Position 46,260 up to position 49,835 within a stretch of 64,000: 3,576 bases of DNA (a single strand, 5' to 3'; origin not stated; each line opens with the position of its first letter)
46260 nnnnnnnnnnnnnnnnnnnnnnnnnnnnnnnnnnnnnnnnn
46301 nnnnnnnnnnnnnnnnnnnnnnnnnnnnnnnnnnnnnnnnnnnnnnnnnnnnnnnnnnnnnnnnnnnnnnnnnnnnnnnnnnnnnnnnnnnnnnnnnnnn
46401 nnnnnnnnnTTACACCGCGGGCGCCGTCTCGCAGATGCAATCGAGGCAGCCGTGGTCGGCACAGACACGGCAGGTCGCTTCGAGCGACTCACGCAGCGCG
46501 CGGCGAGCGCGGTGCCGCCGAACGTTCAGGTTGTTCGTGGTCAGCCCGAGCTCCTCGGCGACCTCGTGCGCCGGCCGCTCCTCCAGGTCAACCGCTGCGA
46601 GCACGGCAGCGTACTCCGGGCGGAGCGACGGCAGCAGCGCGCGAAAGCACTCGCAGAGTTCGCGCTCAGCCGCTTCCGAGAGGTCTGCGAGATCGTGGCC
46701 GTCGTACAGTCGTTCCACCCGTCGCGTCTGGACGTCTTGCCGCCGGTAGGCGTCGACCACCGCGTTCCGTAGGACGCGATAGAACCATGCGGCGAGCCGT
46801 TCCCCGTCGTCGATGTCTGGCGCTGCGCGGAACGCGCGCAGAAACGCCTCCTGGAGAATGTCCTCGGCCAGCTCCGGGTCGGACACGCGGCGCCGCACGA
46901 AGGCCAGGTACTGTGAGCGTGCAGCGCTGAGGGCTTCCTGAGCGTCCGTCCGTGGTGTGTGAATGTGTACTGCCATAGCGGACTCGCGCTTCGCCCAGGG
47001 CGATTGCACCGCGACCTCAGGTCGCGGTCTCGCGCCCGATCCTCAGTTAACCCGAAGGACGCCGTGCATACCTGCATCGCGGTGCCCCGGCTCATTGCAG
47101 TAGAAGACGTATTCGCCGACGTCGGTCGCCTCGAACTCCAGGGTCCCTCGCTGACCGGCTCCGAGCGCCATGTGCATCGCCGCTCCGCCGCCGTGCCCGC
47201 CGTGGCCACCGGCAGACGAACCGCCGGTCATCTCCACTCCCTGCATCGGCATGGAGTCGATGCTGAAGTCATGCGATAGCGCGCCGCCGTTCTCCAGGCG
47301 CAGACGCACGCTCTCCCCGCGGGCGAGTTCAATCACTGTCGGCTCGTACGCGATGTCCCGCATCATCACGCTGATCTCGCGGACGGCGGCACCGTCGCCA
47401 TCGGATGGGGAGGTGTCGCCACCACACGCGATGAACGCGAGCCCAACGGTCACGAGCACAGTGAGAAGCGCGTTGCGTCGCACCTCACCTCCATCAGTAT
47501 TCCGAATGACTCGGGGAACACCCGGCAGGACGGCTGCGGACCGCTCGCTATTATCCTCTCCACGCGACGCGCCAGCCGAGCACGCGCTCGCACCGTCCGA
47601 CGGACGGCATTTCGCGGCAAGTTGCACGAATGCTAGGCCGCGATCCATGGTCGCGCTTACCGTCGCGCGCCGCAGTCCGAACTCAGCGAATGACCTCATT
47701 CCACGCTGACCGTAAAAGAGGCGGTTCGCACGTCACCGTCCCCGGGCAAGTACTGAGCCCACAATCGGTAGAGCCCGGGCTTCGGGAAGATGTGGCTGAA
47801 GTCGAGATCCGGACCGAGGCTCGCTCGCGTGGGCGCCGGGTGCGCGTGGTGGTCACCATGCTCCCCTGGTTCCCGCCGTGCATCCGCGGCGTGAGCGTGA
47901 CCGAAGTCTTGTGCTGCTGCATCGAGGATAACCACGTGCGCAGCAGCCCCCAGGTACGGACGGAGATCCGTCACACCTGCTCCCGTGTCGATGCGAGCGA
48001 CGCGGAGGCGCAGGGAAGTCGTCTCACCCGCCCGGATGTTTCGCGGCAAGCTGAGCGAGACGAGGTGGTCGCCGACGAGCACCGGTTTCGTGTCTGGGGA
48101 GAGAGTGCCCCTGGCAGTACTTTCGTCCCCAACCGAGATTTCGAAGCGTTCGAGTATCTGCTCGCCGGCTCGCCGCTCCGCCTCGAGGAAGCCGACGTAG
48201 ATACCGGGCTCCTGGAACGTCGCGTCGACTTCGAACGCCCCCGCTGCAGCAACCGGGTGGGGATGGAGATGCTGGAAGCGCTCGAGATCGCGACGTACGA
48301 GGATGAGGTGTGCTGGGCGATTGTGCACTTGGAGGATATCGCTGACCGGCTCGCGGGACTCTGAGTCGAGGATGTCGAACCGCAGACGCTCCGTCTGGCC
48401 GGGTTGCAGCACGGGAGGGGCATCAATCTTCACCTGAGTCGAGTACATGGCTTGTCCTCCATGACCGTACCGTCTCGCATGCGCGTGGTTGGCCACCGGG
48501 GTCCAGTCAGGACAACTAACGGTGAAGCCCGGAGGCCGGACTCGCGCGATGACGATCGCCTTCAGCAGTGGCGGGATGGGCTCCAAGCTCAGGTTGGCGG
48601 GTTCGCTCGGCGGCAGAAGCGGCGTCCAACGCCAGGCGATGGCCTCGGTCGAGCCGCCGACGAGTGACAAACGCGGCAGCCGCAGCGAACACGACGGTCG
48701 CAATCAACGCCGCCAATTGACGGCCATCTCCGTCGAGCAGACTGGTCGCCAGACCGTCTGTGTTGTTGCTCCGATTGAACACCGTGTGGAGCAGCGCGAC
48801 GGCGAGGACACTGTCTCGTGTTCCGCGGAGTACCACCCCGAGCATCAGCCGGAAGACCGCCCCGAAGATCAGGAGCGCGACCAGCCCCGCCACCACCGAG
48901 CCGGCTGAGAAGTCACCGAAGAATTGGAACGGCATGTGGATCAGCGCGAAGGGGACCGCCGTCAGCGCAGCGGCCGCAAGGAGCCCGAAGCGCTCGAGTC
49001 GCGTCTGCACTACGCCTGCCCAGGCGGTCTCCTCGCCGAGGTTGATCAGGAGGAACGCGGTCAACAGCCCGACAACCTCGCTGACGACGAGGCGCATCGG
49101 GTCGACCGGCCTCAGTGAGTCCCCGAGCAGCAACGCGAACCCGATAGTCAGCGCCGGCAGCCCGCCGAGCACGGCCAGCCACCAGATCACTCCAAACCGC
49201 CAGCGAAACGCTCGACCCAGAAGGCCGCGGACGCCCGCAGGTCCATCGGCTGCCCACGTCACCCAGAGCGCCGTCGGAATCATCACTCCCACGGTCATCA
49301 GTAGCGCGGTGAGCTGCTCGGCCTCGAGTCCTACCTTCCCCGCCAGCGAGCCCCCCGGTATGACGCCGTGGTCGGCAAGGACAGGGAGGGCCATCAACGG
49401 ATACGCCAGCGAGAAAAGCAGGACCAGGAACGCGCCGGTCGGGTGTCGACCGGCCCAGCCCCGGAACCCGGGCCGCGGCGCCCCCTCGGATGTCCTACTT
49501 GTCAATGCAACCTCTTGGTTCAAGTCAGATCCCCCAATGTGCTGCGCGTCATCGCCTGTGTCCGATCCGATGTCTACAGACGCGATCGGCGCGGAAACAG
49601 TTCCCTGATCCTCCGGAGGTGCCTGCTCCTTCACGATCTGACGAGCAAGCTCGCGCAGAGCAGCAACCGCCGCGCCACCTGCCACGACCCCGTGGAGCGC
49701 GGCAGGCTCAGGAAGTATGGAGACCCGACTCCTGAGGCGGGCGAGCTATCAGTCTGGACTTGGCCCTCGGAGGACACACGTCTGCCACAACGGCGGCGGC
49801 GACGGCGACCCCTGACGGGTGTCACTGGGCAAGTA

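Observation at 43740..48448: Copper cluster led by a CorE-like ECF sigma factor with a Cys-rich C-terminal sensor tail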

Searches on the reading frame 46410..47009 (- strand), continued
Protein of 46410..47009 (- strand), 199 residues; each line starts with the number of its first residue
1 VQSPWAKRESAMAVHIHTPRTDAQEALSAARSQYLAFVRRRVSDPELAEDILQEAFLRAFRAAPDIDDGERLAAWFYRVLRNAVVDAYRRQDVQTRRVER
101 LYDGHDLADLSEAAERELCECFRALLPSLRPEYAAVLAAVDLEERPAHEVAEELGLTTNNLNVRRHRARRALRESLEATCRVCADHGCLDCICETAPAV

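Call 38: find_encoding_contigs(protein=P0019, flank=5000, max_places=1)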
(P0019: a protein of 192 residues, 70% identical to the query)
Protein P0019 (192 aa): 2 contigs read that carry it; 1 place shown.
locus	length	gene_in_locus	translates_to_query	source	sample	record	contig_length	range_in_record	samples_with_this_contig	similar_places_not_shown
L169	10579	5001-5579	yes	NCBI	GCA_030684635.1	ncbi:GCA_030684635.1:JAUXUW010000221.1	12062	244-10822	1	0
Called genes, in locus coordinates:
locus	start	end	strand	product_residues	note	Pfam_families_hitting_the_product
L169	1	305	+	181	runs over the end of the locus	?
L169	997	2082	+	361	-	-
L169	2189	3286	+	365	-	-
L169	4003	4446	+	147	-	PF13473:Cupredoxin_1 (weak), PF07731:Cu-oxidase_2 (weak), PF00127:Copper-bind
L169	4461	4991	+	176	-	PF00403:HMA (weak)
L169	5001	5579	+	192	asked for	PF04542:Sigma70_r2, PF08281:Sigma70_r4_2 (weak)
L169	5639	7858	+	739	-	PF00122:E1-E2_ATPase, PF00702:Hydrolase, PF12710:HAD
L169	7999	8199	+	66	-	-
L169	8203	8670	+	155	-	PF13442:Cytochrome_CBB3, PF00034:Cytochrom_C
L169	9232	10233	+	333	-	-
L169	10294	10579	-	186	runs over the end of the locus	-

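Call 39: find_encoding_contigs(protein=P0024, flank=5000, max_places=1)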
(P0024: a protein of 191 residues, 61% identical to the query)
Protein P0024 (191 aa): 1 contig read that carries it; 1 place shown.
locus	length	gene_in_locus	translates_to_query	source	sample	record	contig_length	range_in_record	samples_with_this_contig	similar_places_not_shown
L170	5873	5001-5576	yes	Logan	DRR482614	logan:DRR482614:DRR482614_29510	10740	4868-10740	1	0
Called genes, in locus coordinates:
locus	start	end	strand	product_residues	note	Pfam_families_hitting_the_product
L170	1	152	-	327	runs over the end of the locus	PF19300:BPD_transp_1_N, PF00528:BPD_transp_1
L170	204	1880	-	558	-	PF00496:SBP_bac_5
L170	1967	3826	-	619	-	PF01336:tRNA_anti-codon, PF00152:tRNA-synt_2, PF02938:GAD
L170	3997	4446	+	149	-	PF13473:Cupredoxin_1 (faint), PF00127:Copper-bind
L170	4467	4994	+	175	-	PF00403:HMA (weak)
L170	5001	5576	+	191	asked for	PF04542:Sigma70_r2, PF07638:Sigma70_ECF (faint), PF08281:Sigma70_r4_2 (weak)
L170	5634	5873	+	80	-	?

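Call 40: find_encoding_contigs(protein=P0030, flank=5000, max_places=1)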
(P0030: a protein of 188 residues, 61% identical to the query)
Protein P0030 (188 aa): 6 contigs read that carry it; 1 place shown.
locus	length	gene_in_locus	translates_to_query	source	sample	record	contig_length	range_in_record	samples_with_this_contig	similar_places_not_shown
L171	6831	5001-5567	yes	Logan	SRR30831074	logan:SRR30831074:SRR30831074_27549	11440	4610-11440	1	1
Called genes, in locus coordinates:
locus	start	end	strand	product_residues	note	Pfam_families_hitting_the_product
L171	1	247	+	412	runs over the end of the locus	PF02195:ParB_N, PF01555:N6_N4_Mtase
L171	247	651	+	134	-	-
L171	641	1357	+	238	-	-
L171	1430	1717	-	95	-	PF03992:ABM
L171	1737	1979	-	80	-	PF06348:DUF1059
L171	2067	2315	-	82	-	-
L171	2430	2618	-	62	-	-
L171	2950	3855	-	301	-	PF02899:Phage_int_SAM_1 (faint), PF00589:Phage_integrase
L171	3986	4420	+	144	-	PF13473:Cupredoxin_1 (weak), PF07731:Cu-oxidase_2 (weak), PF00127:Copper-bind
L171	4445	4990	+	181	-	PF00403:HMA (weak)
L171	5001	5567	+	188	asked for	PF04542:Sigma70_r2, PF08281:Sigma70_r4_2 (weak)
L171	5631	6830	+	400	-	?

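Call 41: find_encoding_contigs(protein=P0036, flank=5000, max_places=1)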
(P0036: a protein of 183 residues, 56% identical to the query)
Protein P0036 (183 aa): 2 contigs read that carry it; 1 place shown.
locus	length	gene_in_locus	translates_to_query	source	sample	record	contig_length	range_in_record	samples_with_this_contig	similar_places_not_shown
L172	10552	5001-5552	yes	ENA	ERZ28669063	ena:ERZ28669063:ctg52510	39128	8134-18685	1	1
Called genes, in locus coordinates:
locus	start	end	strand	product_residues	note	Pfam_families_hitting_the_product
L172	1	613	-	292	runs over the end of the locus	PF21959:DUF6923 (faint), PF24684:Vgb_lyase, PF08450:SGL (faint), PF24684:Vgb_lyase (weak)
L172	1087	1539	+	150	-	PF11376:DUF3179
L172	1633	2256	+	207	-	PF11376:DUF3179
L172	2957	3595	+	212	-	PF00571:CBS (weak)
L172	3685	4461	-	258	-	PF00578:AhpC-TSA, PF08534:Redoxin (weak)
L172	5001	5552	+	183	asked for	PF04542:Sigma70_r2, PF08281:Sigma70_r4_2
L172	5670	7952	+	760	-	PF00122:E1-E2_ATPase, PF00702:Hydrolase, PF08282:Hydrolase_3 (faint)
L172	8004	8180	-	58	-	PF00872:Transposase_mut (weak)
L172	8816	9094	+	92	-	-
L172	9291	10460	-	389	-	PF02771:Acyl-CoA_dh_N, PF02770:Acyl-CoA_dh_M, PF00441:Acyl-CoA_dh_1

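Call 45: predict_structure(alignment_id=A2)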
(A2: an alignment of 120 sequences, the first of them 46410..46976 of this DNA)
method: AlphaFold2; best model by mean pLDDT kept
length: 188 residues; sequences in the alignment: 120
mean_pLDDT: 82.4   pTM: 0.45
mean pLDDT of the five models: 82.4, 79.3, 78.3, 75.8, 73.4
residues with pLDDT >= 90: 93; 70-90: 54; 50-70: 23; < 50: 18
segments of 3 or more residues with pLDDT < 50: 1-7, 181-188
pLDDT, mean of each block of 10 residues (from residue 1): 48 83 97 94 92 82 94 93 69 69 87 92 97 96 96 96 79 52 42
secondary structure, 60 per line:
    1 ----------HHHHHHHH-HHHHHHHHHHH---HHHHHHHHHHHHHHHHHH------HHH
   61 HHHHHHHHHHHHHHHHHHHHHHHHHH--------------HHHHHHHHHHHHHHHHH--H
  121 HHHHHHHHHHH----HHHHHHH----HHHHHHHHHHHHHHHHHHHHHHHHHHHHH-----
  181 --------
elements in order: H11-18 H20-30 H34-51 H58-86 H101-117 H120-131 H136-142 H147-175

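Call 79: find_encoding_contigs(protein=P0001, flank=1000, max_places=2)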
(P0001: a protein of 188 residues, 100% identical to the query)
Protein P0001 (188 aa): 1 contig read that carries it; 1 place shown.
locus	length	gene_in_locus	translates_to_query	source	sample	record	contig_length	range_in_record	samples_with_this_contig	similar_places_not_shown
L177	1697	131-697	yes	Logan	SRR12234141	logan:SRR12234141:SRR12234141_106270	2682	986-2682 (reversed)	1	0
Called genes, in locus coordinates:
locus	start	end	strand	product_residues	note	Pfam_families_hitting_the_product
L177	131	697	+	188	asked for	PF04542:Sigma70_r2, PF08281:Sigma70_r4_2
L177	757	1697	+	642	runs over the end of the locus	?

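Call 92: search_protein_families(library=pfam, proteins=[L004:4936-6768:+, L004:6791-7972:+, L004:6729-7727:-, L004:8570-9328:+, L004:9019-10044:+, L004:9917-13366:+, L003:8660-11170:+, L117:4622-5551:-], max_evalue=0.0001)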
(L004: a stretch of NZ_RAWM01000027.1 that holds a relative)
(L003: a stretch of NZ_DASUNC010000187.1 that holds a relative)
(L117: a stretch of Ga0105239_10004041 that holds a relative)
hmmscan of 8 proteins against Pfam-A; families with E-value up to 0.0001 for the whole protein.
L004:4936-6768:+ (610 aa): 6 families
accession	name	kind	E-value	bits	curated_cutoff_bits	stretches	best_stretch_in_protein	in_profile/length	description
PF00158.32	Sigma54_activat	-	9.4e-69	230.8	20.2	1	285-450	2-167/168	Sigma-54 interaction domain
PF00072.30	Response_reg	-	1.7e-29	102.7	30.2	1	147-252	1-107/111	Response regulator receiver domain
PF14532.12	Sigma54_activ_2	-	3.1e-22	79.7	25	1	286-455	2-138/138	Sigma-54 interaction domain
PF25601.1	AAA_lid_14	-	1.7e-21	76.2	27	1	456-528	1-76/87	AAA+ ATPase lid domain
PF02954.25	HTH_8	-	1.1e-05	25.4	22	1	562-599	5-42/42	Bacterial regulatory protein, Fis family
PF07728.20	AAA_5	-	1.7e-05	25.2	22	1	308-426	2-123/139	AAA domain (dynein-related subfamily)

L004:6791-7972:+ (393 aa): 0 families

L004:6729-7727:- (332 aa): 0 families

L004:8570-9328:+ (252 aa): 0 families

L004:9019-10044:+ (341 aa): 0 families

L004:9917-13366:+ (1149 aa): 6 families
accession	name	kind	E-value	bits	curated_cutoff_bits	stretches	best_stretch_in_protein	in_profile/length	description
PF00122.25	E1-E2_ATPase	-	9.2e-56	188.7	28.1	1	634-815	2-180/181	E1-E2 ATPase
PF00702.32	Hydrolase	-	4.2e-33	115.8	26.4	1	832-1049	1-191/191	haloacid dehalogenase-like hydrolase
PF19335.5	HMBD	-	2.4e-25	88.6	23.6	2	450-475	2-27/28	Heavy metal binding domain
PF04945.19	YHS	-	4.8e-07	30.1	30.3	1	354-400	2-46/47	YHS domain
PF08282.18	Hydrolase_3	-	6.2e-07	29.8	20.9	0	1021-1079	195-253/255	haloacid dehalogenase-like hydrolase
PF12710.13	HAD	-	6.2e-05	24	27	1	972-1045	87-188/189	haloacid dehalogenase-like hydrolase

L003:8660-11170:+ (837 aa): 6 families
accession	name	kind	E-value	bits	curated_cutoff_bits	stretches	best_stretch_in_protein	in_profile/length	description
PF00122.25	E1-E2_ATPase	-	2e-58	197.3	28.1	1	328-508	2-179/181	E1-E2 ATPase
PF00702.32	Hydrolase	-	2.4e-36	126.3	26.4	1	526-743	1-191/191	haloacid dehalogenase-like hydrolase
PF19335.5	HMBD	-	7.2e-25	87.1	23.6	2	142-167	2-27/28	Heavy metal binding domain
PF04945.19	YHS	-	3.4e-09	37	30.3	1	44-90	2-46/47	YHS domain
PF08282.18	Hydrolase_3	-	2.2e-08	34.6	20.9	1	715-773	195-253/255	haloacid dehalogenase-like hydrolase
PF12710.13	HAD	-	8.1e-08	33.3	27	1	665-739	89-188/189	haloacid dehalogenase-like hydrolase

L117:4622-5551:- (309 aa): 2 families
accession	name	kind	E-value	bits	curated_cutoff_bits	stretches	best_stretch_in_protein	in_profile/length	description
PF09335.16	VTT_dom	-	8.9e-15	55.7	33.9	1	29-155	1-122/123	VTT domain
PF00581.25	Rhodanese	-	1.4e-13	51.6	22.2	1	209-298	3-100/102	Rhodanese-like domain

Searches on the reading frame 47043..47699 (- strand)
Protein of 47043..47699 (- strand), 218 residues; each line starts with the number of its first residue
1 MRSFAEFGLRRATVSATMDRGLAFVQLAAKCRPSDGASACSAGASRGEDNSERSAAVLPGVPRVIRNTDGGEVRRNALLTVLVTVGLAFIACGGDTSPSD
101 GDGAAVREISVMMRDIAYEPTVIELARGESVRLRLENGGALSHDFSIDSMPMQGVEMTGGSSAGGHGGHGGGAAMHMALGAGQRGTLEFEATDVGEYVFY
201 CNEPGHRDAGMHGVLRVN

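Call 3: search_protein_families(library=pfam, proteins=[window:47043-47699:-], max_evalue=0.01)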
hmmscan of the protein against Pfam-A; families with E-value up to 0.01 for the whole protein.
window:47043-47699:- (218 aa): 3 families
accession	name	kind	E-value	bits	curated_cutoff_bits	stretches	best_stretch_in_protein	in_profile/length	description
PF13473.12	Cupredoxin_1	-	1.8e-07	31.6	27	1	103-151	17-65/104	Cupredoxin-like domain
PF00127.26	Copper-bind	-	6.7e-07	30.1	21.2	1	110-218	6-99/99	Copper binding proteins, plastocyanin/azurin family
PF07731.20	Cu-oxidase_2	-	2e-05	24.8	20.4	1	117-217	29-133/137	Multicopper oxidase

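Call 4: search_protein_families(library=ncbifam, proteins=[window:47043-47699:-], max_evalue=0.01)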
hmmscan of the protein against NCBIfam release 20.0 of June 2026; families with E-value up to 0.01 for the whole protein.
window:47043-47699:- (218 aa): 6 families
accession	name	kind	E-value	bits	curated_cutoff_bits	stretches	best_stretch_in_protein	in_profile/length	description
NF051440.1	CuResCopIPSEAE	equivalog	9e-14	51.6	280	2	103-153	37-87/180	copper-resistant cuproprotein CopI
TIGR02656.1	cyanin_plasto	equivalog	1.9e-05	25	87.85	1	116-217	12-98/99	plastocyanin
TIGR03096.1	nitroso_cyanin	equivalog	7.6e-05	22.5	142.85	1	102-159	44-99/135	nitrosocyanin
TIGR02376.1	Cu_nitrite_red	equivalog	0.00017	21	296.3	1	168-217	92-144/326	copper-containing nitrite reductase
NF047895.1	CuResCopI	equivalog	0.0011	18.7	200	1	130-212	91-171/176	copper-resistant cuproprotein CopI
TIGR03095.1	rusti_cyanin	equivalog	0.0086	16.3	146.7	0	189-215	119-145/148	rusticyanin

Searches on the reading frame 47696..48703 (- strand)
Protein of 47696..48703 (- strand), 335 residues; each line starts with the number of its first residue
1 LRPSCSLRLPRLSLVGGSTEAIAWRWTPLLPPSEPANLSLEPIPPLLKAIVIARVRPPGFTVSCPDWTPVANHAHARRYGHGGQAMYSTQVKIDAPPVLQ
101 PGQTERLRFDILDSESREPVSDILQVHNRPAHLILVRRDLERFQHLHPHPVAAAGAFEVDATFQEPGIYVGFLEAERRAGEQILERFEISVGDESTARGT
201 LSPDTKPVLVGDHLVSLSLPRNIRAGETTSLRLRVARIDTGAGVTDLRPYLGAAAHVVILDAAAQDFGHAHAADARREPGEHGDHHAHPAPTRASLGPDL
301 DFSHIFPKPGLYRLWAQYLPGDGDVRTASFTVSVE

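Call 3: search_protein_families(library=pfam, proteins=[window:47696-48703:-], max_evalue=0.01)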
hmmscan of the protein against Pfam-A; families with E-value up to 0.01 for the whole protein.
window:47696-48703:- (335 aa): 0 families

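Call 4: search_protein_families(library=ncbifam, proteins=[window:47696-48703:-], max_evalue=0.01)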
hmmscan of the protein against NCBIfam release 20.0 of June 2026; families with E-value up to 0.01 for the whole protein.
window:47696-48703:- (335 aa): 0 families

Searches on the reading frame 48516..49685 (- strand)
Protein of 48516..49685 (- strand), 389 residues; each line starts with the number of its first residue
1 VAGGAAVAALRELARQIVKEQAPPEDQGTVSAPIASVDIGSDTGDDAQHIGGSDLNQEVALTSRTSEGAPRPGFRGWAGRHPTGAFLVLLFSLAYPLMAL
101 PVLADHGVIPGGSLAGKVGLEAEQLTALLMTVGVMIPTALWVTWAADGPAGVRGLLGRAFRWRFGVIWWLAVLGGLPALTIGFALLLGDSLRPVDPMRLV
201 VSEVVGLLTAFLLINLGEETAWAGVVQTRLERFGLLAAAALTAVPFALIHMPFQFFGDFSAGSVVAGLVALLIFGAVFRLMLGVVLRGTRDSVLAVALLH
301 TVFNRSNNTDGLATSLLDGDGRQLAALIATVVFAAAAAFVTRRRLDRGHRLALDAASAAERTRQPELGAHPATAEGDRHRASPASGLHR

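Call 3: search_protein_families(library=pfam, proteins=[window:48516-49685:-], max_evalue=0.01)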
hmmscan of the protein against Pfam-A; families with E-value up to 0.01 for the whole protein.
window:48516-49685:- (389 aa): 1 family
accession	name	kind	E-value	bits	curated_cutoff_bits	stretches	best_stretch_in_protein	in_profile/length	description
PF02517.21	Rce1-like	-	1.1e-09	38.8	22.4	1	203-304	4-91/93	Type II CAAX prenyl endopeptidase Rce1-like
